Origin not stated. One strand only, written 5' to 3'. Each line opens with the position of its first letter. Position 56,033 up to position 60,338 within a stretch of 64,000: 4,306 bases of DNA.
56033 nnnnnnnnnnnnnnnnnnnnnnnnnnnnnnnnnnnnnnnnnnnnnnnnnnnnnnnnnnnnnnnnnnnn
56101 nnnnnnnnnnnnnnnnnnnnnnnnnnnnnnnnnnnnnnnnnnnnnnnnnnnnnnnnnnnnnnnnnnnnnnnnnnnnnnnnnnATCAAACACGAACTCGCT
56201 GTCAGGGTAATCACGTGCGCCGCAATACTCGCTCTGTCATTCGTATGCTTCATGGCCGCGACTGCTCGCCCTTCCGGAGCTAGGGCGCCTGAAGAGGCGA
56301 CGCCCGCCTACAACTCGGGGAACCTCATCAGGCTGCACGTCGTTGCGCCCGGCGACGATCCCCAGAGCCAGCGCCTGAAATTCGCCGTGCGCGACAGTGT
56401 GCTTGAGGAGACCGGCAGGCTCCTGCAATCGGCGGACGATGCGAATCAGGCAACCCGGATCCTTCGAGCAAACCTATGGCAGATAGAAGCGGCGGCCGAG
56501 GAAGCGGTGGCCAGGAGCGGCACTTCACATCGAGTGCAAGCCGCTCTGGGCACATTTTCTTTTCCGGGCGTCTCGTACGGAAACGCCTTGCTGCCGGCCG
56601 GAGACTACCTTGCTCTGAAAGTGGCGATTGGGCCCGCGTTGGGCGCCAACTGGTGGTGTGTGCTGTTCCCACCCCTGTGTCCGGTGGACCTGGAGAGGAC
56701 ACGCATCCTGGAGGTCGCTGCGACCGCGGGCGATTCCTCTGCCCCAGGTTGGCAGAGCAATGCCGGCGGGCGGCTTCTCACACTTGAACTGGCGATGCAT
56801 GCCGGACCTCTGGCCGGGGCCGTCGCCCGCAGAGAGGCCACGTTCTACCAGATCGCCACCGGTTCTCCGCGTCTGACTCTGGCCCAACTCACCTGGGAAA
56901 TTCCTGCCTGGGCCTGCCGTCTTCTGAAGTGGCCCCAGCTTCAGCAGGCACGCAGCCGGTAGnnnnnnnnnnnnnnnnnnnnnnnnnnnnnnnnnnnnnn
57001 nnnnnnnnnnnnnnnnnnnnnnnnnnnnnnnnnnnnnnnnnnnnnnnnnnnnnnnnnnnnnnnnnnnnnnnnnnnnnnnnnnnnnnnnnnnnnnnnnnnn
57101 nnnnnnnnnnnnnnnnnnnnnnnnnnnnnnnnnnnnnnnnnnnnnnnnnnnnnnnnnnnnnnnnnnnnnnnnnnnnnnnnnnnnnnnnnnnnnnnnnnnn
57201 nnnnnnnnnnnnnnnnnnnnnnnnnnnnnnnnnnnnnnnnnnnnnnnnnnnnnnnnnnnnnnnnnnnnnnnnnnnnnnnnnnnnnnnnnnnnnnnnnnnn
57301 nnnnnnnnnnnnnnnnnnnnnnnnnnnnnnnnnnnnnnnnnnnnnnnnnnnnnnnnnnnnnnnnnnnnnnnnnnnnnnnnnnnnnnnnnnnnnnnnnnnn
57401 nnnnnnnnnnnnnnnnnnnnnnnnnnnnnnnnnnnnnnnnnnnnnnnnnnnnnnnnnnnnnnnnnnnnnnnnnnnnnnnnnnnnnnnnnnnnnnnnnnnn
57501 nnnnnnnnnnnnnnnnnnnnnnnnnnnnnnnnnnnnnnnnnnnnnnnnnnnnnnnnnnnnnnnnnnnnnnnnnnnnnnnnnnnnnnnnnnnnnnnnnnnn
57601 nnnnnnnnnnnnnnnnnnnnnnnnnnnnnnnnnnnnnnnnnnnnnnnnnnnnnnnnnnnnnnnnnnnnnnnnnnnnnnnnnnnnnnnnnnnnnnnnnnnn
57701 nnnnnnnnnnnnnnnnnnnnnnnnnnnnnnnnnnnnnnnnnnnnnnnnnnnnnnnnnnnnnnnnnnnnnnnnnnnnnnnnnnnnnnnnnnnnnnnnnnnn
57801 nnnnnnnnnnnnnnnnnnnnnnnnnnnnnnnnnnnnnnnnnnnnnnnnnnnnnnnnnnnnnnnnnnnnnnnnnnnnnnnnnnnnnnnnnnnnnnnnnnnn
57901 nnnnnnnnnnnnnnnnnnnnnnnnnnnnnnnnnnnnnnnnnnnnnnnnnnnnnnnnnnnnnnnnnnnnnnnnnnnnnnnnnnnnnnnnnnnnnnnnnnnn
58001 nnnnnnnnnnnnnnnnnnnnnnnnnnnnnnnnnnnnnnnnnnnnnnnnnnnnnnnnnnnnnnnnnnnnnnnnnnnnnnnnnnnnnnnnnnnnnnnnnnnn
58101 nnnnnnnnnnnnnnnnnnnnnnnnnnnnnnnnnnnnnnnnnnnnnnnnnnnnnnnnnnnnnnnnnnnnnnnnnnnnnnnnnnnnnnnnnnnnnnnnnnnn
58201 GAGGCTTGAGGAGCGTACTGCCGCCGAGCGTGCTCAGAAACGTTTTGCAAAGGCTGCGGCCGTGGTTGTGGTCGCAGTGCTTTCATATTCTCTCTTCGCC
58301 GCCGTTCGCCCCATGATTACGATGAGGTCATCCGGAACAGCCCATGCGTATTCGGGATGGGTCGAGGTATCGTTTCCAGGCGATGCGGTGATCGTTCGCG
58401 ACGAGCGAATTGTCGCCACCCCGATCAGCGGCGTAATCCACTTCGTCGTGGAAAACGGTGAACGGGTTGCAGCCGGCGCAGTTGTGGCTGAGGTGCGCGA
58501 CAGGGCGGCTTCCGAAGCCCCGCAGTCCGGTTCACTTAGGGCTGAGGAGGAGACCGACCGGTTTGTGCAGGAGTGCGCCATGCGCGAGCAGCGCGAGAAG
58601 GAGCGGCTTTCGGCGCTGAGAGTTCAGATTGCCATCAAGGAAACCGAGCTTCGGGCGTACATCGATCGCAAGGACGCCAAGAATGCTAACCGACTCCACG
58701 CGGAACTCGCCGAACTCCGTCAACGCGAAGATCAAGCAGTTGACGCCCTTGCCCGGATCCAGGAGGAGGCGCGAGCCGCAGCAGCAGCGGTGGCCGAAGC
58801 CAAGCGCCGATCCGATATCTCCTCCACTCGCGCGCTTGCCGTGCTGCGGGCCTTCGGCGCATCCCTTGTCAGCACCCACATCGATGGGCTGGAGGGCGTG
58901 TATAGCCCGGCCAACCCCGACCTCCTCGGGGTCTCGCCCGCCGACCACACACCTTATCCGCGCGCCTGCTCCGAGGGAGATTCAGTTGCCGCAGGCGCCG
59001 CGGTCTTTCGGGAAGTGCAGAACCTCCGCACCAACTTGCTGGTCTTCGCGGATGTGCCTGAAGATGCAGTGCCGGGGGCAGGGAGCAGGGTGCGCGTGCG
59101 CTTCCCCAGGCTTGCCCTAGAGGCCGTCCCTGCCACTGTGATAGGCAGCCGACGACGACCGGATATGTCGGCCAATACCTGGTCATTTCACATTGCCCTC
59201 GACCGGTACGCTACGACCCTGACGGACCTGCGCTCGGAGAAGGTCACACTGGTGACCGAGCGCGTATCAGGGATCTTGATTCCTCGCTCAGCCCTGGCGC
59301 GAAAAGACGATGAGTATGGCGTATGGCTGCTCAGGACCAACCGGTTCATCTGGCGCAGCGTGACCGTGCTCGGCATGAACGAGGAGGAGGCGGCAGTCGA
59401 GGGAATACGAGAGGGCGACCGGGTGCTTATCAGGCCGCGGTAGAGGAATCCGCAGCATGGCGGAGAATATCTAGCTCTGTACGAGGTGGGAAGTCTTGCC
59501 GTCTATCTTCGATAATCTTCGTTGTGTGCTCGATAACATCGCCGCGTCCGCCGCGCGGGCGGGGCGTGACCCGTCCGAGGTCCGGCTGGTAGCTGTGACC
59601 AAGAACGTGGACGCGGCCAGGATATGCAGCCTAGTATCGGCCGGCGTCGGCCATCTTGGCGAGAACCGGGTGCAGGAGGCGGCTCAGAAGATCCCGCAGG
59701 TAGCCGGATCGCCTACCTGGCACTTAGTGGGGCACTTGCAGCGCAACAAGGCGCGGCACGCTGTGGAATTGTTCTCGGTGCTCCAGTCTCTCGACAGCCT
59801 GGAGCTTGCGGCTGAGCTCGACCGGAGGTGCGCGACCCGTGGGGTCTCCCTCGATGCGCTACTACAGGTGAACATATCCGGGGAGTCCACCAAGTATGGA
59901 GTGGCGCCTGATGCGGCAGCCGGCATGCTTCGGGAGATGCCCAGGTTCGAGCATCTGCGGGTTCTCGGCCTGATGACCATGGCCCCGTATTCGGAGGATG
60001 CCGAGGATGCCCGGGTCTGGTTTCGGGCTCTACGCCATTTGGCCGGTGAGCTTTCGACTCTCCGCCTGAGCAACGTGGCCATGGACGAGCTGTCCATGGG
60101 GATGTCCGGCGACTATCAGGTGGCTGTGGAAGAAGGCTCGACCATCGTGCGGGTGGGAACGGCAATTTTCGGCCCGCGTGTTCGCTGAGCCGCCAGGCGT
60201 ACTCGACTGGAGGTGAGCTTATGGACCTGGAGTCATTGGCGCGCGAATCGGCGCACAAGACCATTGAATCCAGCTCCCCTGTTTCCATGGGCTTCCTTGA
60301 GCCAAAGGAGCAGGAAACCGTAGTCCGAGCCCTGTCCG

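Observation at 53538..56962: All three components of the sigma-E activation checkpoint (spoIIGA, sigE, spoIIR) are co-localised, with spoIIR fused to the sigG transcription unit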

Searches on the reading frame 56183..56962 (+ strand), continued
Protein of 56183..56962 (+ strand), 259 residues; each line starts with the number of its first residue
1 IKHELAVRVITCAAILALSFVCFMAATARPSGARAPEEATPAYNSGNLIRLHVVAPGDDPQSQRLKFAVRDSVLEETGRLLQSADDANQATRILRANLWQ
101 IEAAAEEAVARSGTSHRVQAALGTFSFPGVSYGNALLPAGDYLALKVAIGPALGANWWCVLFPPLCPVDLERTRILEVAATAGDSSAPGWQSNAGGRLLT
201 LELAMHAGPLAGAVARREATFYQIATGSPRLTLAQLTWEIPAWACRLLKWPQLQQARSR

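Call 58: search_protein_families(library=ncbifam, proteins=[L052:5213-5995:+, L052:5992-6654:+, L052:3889-4983:-, L052:6971-7399:+], max_evalue=0.00001)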
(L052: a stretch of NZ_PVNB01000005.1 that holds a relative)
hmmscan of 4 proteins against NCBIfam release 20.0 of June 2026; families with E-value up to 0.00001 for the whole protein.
L052:5213-5995:+ (260 aa): 56 families (the best 25 are shown)
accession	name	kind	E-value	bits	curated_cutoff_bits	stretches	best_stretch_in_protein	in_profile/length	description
NF006071.0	PRK08215.1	equivalog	2.7e-110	368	372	1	2-253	4-257/258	RNA polymerase sporulation sigma factor SigG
TIGR02850.1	spore_sigG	equivalog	6.3e-107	356.8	457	1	2-252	1-253/254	RNA polymerase sporulation sigma factor SigG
NF004052.0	PRK05572.1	subfamily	2.4e-86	289.3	311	1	12-254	9-251/252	SigF/SigG family RNA polymerase sporulation sigma factor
TIGR02885.1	spore_sigF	equivalog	1.5e-81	273.6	321.45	1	25-253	1-231/231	RNA polymerase sporulation sigma factor SigF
TIGR02980.1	SigBFG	subfamily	5.5e-73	245.4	234.35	1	35-253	3-226/227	SigB/SigF/SigG family RNA polymerase sigma factor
NF005514.0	PRK07122.1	subfamily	2e-44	151.7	372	1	35-254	40-264/264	RNA polymerase sigma factor SigF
NF005644.0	PRK07408.1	subfamily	1.2e-41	143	261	1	20-254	11-254/258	RNA polymerase sigma factor SigF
TIGR02394.1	rpoS_proteo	equivalog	2.7e-37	128.8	378.7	1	13-256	24-277/285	RNA polymerase sigma factor RpoS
TIGR02941.1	Sigma_B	equivalog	3.1e-37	128.4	315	1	23-253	16-253/255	RNA polymerase sigma factor SigB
TIGR02937.1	sigma70-ECF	superfamily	4.4e-37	127.2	42.9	1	35-252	1-164/165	sigma-70 family RNA polymerase sigma factor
NF004471.0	PRK05803.1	subfamily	1.4e-36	125.9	252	2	16-116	31-131/235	RNA polymerase sporulation sigma factor SigK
TIGR02846.1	spore_sigmaK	equivalog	3.6e-35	121.6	298.65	2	16-116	29-129/227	RNA polymerase sporulation sigma factor SigK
NF006666.0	PRK09210.1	equivalog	1e-33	117.1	572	1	12-251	109-358/370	RNA polymerase sigma factor RpoD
TIGR02997.1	Sig70-cyanoRpoD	subfamily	4.5e-33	114.8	384.5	1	12-250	52-298/298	RNA polymerase sigma factor, RpoD/SigA family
NF004207.0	PRK05657.1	equivalog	4.6e-33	114.9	394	1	12-254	66-318/329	RNA polymerase sigma factor RpoS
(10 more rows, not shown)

L052:5992-6654:+ (220 aa): 1 family
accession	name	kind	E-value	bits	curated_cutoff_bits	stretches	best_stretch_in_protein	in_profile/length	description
TIGR02837.1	spore_II_R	equivalog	2e-46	157.6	151.9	1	6-161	5-162/168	stage II sporulation protein R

L052:3889-4983:- (364 aa): 1 family
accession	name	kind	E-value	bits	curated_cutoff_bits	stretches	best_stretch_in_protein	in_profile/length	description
TIGR00912.1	2A0309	subfamily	9.2e-49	166.7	139.55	1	3-354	2-354/357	endospore germination permease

L052:6971-7399:+ (142 aa): 2 families
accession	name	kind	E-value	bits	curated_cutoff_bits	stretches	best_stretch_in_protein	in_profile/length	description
NF008096.1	PRK10838.1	equivalog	6.8e-12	45.6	186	1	3-140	64-185/189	bifunctional murein DD-endopeptidase/murein LD-carboxypeptidase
TIGR02219.1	phage_NlpC_fam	hypoth_equivalog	1e-10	42.2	81.9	1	19-138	10-131/134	putative phage cell wall peptidase, NlpC/P60 family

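Call 59: find_encoding_contigs(protein=P0012, flank=3000, max_places=1)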
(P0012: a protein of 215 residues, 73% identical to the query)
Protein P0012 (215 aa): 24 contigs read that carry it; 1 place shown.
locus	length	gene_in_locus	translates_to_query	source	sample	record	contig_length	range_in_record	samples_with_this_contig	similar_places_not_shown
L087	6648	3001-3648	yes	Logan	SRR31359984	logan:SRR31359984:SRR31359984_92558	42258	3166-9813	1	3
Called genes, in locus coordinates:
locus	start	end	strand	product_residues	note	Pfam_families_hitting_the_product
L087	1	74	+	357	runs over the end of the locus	PF00091:Tubulin, PF12327:FtsZ_C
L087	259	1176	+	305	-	PF03419:Peptidase_U4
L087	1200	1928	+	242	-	PF04542:Sigma70_r2, PF04545:Sigma70_r4, PF01381:HTH_3 (weak)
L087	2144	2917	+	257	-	PF07638:Sigma70_ECF (faint), PF04542:Sigma70_r2, PF04539:Sigma70_r3, PF08281:Sigma70_r4_2 (weak), PF04545:Sigma70_r4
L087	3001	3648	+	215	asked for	PF09551:Spore_II_R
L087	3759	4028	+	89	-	PF05239:PRC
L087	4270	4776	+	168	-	-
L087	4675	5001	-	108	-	-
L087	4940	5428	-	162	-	-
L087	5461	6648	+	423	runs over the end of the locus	PF26018:BSH_RND_rel (weak)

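Call 60: find_encoding_contigs(protein=P0006, flank=3000, max_places=1)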
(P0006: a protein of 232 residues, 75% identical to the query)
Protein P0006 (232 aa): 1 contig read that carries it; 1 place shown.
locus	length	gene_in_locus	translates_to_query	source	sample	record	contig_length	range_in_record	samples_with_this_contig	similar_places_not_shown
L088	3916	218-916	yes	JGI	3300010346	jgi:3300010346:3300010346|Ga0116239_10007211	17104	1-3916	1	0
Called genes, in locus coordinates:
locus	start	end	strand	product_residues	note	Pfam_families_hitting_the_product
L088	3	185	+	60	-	?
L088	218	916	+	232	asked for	PF09551:Spore_II_R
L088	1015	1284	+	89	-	PF05239:PRC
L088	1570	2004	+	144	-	-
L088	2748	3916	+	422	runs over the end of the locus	PF26018:BSH_RND_rel (weak)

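Call 61: find_encoding_contigs(protein=P0017, flank=3000, max_places=1)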
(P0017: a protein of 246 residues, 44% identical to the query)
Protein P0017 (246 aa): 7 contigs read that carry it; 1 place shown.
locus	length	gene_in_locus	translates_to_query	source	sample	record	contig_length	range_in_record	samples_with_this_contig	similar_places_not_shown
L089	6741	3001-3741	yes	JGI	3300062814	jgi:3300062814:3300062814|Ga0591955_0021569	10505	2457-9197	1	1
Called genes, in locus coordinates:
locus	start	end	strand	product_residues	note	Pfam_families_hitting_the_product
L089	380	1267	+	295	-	PF03419:Peptidase_U4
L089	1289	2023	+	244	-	PF04542:Sigma70_r2, PF04545:Sigma70_r4, PF01381:HTH_3 (weak)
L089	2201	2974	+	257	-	PF07638:Sigma70_ECF (faint), PF04542:Sigma70_r2, PF04539:Sigma70_r3, PF08281:Sigma70_r4_2 (weak), PF04545:Sigma70_r4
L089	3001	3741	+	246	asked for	PF09551:Spore_II_R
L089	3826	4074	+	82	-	PF05239:PRC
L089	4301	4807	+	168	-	-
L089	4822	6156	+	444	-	PF26018:BSH_RND_rel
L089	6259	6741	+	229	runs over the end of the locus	PF01168:Ala_racemase_N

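Call 62: find_encoding_contigs(protein=P0020, flank=3000, max_places=1)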
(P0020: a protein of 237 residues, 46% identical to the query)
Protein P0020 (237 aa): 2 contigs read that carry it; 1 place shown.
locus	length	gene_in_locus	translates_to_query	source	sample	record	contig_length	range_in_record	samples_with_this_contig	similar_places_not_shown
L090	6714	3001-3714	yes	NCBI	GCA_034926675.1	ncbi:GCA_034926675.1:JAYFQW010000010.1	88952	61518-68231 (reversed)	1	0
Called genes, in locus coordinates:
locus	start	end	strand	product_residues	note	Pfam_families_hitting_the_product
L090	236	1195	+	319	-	-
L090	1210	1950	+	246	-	PF04542:Sigma70_r2, PF04545:Sigma70_r4, PF01381:HTH_3 (weak)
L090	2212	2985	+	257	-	PF07638:Sigma70_ECF (faint), PF04542:Sigma70_r2, PF04539:Sigma70_r3 (weak), PF08281:Sigma70_r4_2 (weak), PF04545:Sigma70_r4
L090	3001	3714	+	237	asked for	PF09551:Spore_II_R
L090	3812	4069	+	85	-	PF05239:PRC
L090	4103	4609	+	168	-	-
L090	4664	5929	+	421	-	-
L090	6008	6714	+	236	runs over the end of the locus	PF01168:Ala_racemase_N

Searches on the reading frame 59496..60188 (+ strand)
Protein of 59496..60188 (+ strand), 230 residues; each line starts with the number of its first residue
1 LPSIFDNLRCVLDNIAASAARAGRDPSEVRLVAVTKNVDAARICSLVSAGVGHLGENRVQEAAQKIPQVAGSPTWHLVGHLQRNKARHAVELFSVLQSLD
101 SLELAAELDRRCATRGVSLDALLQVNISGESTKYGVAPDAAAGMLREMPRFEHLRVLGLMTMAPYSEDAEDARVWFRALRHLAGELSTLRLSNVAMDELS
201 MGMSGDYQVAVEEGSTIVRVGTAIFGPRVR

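Call 40: search_protein_families(library=pfam, proteins=[window:59496-60188:+], max_evalue=1)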
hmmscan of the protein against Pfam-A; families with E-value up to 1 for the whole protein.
window:59496-60188:+ (230 aa): 2 families
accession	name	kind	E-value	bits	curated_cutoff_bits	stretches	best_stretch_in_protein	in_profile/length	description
PF01168.26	Ala_racemase_N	-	9.4e-20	71.7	24.1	1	12-227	7-218/220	Alanine racemase, N-terminal domain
PF02784.22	Orn_Arg_deC_N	-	0.0068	16.2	23.4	1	125-202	123-198/247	Pyridoxal-dependent decarboxylase, pyridoxal binding domain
